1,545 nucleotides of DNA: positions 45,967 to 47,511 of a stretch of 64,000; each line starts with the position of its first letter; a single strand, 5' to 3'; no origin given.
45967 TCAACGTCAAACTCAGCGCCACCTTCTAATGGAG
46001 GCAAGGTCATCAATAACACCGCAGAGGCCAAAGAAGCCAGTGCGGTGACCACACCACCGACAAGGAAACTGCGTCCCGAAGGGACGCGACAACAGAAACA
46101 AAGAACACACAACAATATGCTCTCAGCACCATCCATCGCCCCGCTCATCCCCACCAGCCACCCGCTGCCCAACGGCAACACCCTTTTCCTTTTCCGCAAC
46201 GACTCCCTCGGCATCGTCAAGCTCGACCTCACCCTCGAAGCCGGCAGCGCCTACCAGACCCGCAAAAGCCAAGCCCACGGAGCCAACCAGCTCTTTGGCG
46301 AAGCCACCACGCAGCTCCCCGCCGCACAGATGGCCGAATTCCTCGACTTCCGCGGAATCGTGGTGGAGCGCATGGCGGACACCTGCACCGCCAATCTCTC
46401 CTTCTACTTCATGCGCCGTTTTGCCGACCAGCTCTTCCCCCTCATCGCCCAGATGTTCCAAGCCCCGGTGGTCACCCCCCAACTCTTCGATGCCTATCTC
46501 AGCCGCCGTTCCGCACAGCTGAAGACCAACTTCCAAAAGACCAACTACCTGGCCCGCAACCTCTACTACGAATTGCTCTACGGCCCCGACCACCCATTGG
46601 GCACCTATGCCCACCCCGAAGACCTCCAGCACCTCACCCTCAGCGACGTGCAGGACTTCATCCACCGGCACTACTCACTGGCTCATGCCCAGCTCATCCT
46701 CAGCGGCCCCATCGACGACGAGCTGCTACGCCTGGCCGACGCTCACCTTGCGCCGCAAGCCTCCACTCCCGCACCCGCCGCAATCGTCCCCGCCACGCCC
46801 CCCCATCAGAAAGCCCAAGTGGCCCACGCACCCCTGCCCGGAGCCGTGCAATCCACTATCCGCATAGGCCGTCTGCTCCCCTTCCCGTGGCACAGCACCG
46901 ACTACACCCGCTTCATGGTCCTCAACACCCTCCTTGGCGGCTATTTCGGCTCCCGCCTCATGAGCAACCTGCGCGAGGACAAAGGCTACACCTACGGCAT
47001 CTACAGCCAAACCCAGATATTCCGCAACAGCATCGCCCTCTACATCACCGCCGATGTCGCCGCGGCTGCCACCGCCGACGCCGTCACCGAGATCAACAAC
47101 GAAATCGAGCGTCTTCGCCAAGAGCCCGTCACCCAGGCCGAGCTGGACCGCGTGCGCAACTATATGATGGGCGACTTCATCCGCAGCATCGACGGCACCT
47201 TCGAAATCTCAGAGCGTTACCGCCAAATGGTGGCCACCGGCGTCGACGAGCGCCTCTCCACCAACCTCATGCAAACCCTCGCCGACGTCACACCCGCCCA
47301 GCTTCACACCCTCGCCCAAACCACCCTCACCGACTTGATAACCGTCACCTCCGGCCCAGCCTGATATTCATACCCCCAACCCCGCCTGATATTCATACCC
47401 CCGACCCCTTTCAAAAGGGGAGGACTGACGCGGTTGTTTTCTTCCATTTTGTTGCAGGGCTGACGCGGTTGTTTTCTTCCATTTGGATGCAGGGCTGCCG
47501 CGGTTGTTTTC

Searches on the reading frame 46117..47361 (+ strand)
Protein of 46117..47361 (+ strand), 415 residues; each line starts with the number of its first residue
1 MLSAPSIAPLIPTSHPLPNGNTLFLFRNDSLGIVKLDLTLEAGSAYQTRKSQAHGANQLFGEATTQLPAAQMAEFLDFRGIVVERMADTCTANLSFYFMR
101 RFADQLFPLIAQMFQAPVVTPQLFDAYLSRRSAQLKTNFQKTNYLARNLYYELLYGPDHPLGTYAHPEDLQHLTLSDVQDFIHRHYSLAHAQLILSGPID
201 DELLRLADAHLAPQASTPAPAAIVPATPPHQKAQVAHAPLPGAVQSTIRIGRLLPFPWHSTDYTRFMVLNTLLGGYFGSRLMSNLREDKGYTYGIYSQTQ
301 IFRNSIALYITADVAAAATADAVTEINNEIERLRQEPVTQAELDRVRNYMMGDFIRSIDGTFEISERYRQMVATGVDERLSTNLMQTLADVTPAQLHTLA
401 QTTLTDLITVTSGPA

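Call 36: find_related_loci(query=window:46117-47361:+, collection=metagenome_contigs, flank=8000)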
Query window:46117-47361:+ (415 aa) in metagenome_contigs; peptide patterns used: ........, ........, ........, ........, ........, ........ (x = any residue, [..] = any of these).
154 stretches matched a pattern; 25 encode a relative of the query (tblastn E <= 1e-3); 25 distinct loci.
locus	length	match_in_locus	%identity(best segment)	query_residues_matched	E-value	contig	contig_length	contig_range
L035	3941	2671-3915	97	1-415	0e+0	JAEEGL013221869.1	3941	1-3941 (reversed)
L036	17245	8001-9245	75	1-415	0e+0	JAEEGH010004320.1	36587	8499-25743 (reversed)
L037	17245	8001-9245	78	1-415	0e+0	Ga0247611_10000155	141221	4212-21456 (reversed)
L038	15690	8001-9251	70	1-414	0e+0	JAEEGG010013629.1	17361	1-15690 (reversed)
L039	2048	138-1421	68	1-414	0e+0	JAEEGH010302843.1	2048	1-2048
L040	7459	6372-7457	78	1-362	0e+0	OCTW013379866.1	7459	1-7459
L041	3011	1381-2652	63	1-415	0e+0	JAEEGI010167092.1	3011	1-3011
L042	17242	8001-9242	63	1-413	8e-174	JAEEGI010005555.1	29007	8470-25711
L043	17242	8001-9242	63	1-413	1e-173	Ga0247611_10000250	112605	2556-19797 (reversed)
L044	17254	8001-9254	66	1-415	0e+0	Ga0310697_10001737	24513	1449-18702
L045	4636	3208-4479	60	1-407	4e-165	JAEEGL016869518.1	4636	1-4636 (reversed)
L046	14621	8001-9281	58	1-414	1e-160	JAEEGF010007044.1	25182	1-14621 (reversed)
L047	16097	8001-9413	54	1-413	6e-156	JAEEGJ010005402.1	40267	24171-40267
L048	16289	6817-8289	48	10-413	2e-132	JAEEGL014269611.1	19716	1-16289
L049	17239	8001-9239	77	1-413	0e+0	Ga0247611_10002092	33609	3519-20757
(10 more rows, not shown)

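Call 42: search_protein_families(library=pfam, proteins=[L048:8496-10121:+, L048:10184-11014:+, L048:11014-13416:+, L048:14440-15321:+], max_evalue=0.001)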
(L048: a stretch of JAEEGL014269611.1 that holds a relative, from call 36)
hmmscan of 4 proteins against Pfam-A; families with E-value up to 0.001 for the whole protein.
L048:8496-10121:+ (541 aa): 1 family
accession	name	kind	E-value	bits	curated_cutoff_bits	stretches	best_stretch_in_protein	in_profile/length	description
PF13676.11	TIR_2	-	8.1e-11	42.9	28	1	8-108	1-98/122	TIR domain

L048:10184-11014:+ (276 aa): 1 family
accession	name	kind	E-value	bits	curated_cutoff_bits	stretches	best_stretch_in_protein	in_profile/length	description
PF13676.11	TIR_2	-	3.1e-16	60.4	28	1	14-92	1-78/122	TIR domain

L048:11014-13416:+ (800 aa): 4 families
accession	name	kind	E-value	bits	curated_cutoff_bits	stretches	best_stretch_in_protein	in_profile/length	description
PF13676.11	TIR_2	-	1.5e-15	58.2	28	1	33-137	2-93/122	TIR domain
PF08937.16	ThsB_TIR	-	5.3e-07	30.4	21.2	1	33-124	1-87/100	Thoeris protein ThsB, TIR-like domain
PF25174.1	Beta-prop_THOC3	-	0.00024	20.6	305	0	611-670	66-125/272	THOC3 beta-propeller domain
PF01582.25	TIR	-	0.00033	20.9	21.3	1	73-124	32-84/179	TIR domain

L048:14440-15321:+ (293 aa): 6 families
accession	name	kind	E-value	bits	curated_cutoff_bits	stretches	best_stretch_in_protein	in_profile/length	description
PF01435.24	Peptidase_M48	-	1.9e-20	73.9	20.3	1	58-248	6-185/186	Peptidase family M48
PF13248.11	Zn_ribbon_3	-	5e-07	29.4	27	1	270-293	3-26/26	zinc-ribbon domain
PF13240.11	Zn_Ribbon_1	-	2.6e-06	27.5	25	1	272-293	2-23/23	zinc-ribbon domain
PF24463.1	DUF7577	-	9.6e-05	22.3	28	1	269-293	2-26/27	Domain of unknown function (DUF7577)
PF12773.13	DZR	-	0.00011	22.8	27.3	1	269-290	24-45/45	Double zinc ribbon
PF17032.10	Zn_ribbon_15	-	0.00036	21.7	28.9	1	244-290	27-73/73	zinc-ribbon family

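Call 43: search_protein_families(library=padloc, proteins=[L048:8496-10121:+, L048:10184-11014:+, L048:11014-13416:+, L048:14440-15321:+], max_evalue=0.001)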
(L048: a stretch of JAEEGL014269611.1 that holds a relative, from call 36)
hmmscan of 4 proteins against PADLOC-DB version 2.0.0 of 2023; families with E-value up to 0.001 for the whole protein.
L048:8496-10121:+ (541 aa): 0 families

L048:10184-11014:+ (276 aa): 3 families
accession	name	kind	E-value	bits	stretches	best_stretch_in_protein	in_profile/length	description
PDLC00436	ThsB1|ThsB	-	4.4e-08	30.8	1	13-99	37-126/183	TIR-like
PDLC00426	ThsB1|ThsB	-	9.1e-06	23.2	1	12-114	238-339/352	TIR-like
PDLC00422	ThsB1|ThsB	-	0.00019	19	1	4-88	33-122/194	TIR-like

L048:11014-13416:+ (800 aa): 1 family
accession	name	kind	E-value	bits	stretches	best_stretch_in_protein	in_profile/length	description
PDLC02012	SAVED5--SAVED_TIR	-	6.1e-11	40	1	32-159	16-129/404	-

L048:14440-15321:+ (293 aa): 0 families

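Call 88: search_protein_families(library=pfam, proteins=[window:46117-47361:+], max_evalue=0.001)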
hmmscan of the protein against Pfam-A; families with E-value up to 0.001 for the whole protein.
window:46117-47361:+ (415 aa): 1 family
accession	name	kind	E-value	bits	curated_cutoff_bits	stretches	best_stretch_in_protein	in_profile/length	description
PF05193.26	Peptidase_M16_C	-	1e-30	107.4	23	1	173-348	2-179/181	Peptidase M16 inactive domain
